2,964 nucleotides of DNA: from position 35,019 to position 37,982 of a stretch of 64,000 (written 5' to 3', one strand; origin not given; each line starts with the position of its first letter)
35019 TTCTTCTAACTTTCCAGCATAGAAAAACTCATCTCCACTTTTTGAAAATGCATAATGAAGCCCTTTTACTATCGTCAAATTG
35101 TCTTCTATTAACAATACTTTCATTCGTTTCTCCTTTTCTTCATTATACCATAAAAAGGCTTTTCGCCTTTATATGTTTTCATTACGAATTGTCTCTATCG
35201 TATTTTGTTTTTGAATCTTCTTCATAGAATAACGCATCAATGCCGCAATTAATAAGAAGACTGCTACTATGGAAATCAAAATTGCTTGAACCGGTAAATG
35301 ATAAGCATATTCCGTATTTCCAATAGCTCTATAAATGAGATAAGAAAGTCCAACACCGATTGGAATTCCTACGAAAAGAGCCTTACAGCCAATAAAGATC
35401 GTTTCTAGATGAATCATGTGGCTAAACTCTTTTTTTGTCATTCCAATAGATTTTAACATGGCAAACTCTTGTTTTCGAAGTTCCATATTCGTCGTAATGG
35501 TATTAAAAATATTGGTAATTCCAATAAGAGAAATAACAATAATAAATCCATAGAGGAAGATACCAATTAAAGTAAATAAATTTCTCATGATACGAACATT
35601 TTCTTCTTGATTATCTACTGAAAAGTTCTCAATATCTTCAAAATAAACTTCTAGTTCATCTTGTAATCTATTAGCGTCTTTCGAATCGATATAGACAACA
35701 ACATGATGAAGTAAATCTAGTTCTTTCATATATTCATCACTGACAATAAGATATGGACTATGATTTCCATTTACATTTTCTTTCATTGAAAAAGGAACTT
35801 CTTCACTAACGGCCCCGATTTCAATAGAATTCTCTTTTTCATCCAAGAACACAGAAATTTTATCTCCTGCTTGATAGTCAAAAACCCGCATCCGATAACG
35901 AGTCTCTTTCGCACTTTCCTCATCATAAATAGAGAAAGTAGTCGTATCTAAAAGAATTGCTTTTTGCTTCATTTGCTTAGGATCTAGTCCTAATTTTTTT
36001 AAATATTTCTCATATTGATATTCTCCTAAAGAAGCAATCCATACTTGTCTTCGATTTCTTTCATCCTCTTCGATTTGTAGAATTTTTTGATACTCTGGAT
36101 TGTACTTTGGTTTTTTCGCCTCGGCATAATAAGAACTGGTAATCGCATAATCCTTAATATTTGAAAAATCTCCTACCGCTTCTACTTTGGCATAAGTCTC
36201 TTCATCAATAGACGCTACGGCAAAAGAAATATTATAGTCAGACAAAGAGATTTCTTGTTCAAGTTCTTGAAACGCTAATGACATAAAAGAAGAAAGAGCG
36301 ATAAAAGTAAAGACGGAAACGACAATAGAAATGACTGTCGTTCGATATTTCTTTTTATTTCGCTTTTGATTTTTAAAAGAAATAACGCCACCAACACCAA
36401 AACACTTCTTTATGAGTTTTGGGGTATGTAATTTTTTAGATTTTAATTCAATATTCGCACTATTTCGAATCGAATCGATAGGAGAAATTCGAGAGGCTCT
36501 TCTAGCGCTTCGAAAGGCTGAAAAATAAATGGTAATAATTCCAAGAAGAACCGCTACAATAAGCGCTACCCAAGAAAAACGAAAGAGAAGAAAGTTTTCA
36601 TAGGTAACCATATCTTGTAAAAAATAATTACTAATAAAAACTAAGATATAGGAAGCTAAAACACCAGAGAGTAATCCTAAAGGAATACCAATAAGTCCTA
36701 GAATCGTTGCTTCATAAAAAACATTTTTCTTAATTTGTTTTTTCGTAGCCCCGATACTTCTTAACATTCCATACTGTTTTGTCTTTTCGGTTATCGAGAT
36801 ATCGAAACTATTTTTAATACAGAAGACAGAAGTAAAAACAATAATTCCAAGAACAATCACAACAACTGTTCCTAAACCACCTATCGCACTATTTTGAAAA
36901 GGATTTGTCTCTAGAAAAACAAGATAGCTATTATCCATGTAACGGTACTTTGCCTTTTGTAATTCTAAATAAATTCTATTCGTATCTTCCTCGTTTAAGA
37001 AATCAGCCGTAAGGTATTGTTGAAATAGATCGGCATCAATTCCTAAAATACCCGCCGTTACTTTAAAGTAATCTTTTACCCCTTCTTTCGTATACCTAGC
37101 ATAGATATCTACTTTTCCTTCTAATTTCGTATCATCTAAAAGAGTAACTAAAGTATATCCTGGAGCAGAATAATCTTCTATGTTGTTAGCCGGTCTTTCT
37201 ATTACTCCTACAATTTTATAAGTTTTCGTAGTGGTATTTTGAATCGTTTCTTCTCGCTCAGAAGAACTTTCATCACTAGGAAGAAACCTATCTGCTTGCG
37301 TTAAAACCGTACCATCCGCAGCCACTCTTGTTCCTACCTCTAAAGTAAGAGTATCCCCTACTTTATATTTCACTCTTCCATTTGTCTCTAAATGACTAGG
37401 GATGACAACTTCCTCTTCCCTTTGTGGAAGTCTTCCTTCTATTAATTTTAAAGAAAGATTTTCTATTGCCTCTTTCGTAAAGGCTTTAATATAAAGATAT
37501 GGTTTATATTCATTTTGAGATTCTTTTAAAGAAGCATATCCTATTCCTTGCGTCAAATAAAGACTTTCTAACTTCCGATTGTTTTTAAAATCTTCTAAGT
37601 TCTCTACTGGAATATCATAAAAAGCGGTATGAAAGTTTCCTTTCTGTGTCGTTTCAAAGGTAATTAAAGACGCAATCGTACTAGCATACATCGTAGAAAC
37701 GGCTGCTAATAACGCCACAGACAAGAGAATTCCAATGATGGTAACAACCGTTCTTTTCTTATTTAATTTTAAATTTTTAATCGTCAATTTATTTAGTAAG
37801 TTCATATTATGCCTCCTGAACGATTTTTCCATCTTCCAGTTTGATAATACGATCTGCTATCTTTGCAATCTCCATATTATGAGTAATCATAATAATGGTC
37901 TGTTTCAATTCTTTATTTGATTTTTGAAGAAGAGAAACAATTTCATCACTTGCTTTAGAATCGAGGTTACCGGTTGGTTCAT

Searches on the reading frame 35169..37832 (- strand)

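Call 69: search_protein_families(library=pfam, proteins=[window:35169-37832:-], max_evalue=0.00001)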
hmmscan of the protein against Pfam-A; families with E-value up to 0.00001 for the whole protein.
window:35169-37832:- (887 aa): 2 families
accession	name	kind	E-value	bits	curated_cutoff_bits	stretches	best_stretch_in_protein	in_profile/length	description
PF02687.27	FtsX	-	4.9e-36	123.9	25.5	2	326-451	2-120/120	FtsX-like permease C-terminal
PF12704.14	MacB_PCD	-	4.7e-06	27.5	27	0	28-216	1-159/207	MacB-like periplasmic core domain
